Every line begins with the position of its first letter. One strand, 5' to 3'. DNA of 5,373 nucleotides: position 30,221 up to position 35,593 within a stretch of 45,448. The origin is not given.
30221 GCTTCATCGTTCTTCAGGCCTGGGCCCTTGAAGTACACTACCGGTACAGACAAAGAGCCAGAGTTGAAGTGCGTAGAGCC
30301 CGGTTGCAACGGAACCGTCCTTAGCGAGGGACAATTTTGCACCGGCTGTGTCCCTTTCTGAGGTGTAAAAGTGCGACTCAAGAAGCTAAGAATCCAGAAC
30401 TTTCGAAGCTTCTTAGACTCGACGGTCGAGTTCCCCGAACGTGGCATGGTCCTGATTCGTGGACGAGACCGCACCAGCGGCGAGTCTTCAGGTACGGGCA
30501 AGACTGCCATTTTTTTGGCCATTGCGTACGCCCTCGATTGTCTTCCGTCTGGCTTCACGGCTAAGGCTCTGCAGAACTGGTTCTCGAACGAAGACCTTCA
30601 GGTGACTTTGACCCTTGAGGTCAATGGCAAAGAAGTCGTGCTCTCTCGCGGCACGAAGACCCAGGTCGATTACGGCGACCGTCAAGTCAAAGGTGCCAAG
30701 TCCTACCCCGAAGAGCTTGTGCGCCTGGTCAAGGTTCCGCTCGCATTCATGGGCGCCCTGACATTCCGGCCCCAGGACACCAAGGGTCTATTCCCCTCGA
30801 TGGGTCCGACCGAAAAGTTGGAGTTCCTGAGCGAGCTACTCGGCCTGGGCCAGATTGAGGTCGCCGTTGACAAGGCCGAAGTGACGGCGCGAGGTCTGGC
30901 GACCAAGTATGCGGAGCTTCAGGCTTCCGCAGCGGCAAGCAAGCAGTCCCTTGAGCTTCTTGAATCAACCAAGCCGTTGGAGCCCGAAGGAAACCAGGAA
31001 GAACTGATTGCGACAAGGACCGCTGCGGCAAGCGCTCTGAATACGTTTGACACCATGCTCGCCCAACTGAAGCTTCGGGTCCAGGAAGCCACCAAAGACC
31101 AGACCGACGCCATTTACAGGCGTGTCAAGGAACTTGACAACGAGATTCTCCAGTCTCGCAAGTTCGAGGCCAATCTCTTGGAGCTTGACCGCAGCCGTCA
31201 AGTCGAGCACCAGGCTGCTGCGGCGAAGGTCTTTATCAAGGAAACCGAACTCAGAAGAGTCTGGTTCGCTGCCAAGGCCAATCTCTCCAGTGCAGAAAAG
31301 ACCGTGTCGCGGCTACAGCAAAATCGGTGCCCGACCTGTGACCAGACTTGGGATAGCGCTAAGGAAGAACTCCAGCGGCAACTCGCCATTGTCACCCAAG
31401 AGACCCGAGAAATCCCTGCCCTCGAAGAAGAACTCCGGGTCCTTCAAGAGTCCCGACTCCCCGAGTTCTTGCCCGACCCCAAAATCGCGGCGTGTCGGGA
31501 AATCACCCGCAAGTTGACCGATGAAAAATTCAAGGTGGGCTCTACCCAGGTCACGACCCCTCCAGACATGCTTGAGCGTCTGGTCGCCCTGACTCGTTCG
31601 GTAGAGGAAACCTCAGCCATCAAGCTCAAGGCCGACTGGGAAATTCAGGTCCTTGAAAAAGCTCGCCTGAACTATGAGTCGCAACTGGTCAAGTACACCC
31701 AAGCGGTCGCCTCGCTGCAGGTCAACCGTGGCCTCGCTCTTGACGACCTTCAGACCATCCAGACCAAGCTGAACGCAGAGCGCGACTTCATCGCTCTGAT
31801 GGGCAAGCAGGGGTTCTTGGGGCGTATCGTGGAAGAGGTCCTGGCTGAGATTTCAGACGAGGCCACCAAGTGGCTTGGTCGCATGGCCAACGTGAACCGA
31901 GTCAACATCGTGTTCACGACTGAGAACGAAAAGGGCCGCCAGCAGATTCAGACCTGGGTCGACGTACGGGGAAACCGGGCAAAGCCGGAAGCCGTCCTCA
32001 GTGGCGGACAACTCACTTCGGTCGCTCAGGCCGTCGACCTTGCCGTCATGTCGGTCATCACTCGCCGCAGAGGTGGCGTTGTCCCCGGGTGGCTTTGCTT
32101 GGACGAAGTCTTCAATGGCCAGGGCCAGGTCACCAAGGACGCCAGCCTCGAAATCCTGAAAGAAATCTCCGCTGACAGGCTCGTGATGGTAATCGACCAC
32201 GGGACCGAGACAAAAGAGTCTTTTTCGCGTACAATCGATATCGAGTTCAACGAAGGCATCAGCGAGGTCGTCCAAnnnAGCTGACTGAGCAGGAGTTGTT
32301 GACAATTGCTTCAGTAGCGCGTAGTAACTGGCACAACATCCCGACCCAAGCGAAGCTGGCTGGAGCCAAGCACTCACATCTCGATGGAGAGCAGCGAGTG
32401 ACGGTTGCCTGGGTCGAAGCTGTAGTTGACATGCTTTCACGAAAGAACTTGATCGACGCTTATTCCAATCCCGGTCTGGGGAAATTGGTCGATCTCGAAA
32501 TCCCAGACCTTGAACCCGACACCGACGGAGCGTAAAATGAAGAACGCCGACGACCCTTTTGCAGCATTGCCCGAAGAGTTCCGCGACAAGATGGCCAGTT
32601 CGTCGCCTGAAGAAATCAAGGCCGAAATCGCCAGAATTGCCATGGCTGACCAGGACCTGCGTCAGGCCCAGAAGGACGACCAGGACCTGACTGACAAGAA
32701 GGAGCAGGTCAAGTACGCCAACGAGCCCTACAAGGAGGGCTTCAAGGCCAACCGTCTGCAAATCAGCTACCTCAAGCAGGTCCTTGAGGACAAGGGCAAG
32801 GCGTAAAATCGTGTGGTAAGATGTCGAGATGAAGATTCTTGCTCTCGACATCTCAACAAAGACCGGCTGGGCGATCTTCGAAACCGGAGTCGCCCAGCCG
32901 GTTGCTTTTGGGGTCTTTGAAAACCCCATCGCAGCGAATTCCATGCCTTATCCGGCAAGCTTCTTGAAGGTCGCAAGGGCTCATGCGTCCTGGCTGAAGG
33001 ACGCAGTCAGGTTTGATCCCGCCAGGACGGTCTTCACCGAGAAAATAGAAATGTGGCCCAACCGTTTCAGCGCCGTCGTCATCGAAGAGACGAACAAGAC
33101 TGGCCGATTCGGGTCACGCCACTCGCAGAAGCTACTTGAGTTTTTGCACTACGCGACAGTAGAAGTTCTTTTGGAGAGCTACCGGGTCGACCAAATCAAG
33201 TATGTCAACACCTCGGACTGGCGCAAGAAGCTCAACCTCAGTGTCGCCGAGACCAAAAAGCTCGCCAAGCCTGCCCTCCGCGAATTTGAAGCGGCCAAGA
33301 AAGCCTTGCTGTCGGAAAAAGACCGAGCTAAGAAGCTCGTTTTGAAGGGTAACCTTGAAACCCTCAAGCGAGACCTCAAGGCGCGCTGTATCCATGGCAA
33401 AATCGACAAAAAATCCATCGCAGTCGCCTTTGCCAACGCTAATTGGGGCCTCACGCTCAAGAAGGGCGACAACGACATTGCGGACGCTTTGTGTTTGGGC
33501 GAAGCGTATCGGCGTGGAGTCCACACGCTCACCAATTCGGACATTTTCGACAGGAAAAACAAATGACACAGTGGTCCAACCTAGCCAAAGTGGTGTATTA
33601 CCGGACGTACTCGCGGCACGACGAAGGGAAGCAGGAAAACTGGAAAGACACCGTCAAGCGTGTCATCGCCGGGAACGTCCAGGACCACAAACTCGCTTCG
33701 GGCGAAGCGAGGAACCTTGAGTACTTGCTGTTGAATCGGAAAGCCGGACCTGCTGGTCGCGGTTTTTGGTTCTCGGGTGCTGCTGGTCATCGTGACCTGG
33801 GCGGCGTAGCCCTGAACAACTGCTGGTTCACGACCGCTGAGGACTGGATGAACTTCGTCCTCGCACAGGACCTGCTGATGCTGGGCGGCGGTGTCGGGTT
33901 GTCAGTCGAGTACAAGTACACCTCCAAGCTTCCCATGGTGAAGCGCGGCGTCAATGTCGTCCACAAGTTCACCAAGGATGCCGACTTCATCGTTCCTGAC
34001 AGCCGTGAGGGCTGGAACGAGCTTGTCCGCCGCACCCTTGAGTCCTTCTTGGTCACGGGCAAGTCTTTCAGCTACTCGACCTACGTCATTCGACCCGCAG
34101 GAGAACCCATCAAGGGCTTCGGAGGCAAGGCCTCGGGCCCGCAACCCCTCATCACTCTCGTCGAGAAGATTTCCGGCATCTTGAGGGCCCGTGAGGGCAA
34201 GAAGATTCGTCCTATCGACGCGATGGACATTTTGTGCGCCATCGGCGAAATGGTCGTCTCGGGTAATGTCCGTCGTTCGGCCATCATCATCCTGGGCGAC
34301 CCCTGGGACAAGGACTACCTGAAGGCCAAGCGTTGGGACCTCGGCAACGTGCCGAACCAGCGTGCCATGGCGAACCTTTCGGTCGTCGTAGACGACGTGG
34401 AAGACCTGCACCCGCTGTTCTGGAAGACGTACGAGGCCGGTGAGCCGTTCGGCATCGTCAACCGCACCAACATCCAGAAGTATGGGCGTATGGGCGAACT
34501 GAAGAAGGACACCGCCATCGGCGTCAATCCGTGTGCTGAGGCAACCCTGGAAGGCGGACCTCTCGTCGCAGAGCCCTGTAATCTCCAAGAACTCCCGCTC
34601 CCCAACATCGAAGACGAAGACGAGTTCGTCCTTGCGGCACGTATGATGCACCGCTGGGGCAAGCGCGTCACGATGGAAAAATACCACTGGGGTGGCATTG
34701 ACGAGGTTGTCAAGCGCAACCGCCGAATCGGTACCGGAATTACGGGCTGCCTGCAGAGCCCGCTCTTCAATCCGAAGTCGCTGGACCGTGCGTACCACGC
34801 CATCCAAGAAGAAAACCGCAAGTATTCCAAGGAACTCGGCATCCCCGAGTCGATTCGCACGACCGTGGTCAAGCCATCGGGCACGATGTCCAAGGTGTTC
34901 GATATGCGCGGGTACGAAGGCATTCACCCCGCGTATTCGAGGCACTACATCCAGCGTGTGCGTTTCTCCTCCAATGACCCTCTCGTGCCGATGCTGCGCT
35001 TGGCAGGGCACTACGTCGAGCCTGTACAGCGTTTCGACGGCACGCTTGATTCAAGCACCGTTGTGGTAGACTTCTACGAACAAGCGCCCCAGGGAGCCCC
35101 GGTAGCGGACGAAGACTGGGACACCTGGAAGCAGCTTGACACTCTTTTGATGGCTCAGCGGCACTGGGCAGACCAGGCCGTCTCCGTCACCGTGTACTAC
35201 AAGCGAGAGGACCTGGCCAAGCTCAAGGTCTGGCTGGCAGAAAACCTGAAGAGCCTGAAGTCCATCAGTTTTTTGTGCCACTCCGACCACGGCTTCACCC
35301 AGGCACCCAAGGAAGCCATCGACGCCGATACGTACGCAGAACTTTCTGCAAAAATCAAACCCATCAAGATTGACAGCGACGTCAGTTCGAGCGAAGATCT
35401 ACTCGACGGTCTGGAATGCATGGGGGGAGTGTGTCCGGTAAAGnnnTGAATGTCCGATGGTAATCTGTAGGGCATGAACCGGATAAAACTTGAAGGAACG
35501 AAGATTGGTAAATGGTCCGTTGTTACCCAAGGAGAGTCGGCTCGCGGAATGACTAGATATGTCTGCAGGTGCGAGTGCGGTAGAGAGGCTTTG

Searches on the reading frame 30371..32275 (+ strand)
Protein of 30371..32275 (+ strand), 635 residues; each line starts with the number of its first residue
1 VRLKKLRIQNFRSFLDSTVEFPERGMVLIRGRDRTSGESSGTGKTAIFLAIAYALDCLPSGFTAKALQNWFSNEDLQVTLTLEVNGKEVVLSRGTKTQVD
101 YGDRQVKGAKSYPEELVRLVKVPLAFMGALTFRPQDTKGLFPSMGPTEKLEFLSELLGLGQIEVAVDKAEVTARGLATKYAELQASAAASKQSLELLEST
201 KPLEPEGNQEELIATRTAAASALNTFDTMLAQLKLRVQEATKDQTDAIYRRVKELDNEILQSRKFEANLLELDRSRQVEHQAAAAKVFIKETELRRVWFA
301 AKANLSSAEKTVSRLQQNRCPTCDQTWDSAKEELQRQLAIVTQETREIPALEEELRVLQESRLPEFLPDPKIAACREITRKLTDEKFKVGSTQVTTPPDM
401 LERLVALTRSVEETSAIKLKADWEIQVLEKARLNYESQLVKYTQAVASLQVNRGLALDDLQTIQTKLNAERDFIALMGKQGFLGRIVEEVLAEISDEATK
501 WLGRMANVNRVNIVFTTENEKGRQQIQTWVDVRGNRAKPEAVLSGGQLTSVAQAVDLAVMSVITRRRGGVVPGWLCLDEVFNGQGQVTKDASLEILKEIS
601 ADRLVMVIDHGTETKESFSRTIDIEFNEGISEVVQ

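Call 24: search_protein_families(library=phrogs, proteins=[window:30371-32275:+], max_evalue=0.001)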
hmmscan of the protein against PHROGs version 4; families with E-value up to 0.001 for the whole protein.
window:30371-32275:+ (635 aa): 2 families
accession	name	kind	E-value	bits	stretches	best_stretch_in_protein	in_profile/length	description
phrog_77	-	DNA, RNA and nucleotide metabolism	2.7e-42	146.3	1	1-634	296-953/967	SbcC-like subunit of palindrome specific endonuclease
phrog_21388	-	DNA, RNA and nucleotide metabolism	5e-10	40.5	1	1-97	2-101/126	exonuclease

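Call 25: search_protein_families(library=pfam, proteins=[window:30371-32275:+], max_evalue=0.001)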
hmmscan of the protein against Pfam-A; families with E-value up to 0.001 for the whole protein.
window:30371-32275:+ (635 aa): 2 families
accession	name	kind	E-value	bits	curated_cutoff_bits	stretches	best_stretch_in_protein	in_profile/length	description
PF13476.12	AAA_23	-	1.1e-07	33.1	27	1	5-264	1-168/201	AAA domain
PF02463.25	SMC_N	-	3.3e-05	23.9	40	0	3-626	2-213/220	RecF/RecN/SMC N terminal domain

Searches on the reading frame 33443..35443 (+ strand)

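Call 24: search_protein_families(library=phrogs, proteins=[window:33443-35443:+], max_evalue=0.001)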
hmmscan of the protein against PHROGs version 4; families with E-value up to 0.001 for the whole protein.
window:33443-35443:+ (667 aa): 2 families
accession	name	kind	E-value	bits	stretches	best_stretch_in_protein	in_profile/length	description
phrog_367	-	DNA, RNA and nucleotide metabolism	6.7e-127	425.5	1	37-667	24-697/701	ribonucleotide reductase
phrog_84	-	DNA, RNA and nucleotide metabolism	3.2e-06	26.5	0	329-435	456-567/975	ribonucleoside-diphosphate reductase large subunit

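Call 25: search_protein_families(library=pfam, proteins=[window:33443-35443:+], max_evalue=0.001)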
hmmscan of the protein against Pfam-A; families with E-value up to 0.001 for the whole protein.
window:33443-35443:+ (667 aa): 3 families
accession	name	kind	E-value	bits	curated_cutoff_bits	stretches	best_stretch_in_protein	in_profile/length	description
PF17975.6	RNR_Alpha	-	1.8e-13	51.3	26.4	1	35-112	9-100/101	Ribonucleotide reductase alpha domain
PF02867.20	Ribonuc_red_lgC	-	2.6e-12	46.6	23.9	0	329-436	180-291/523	Ribonucleotide reductase, barrel domain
PF21995.1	RNR-II_ins_dom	-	3.7e-09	37.2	27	1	177-247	29-107/107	B12-dependent ribonucleotide reductase, insertion domain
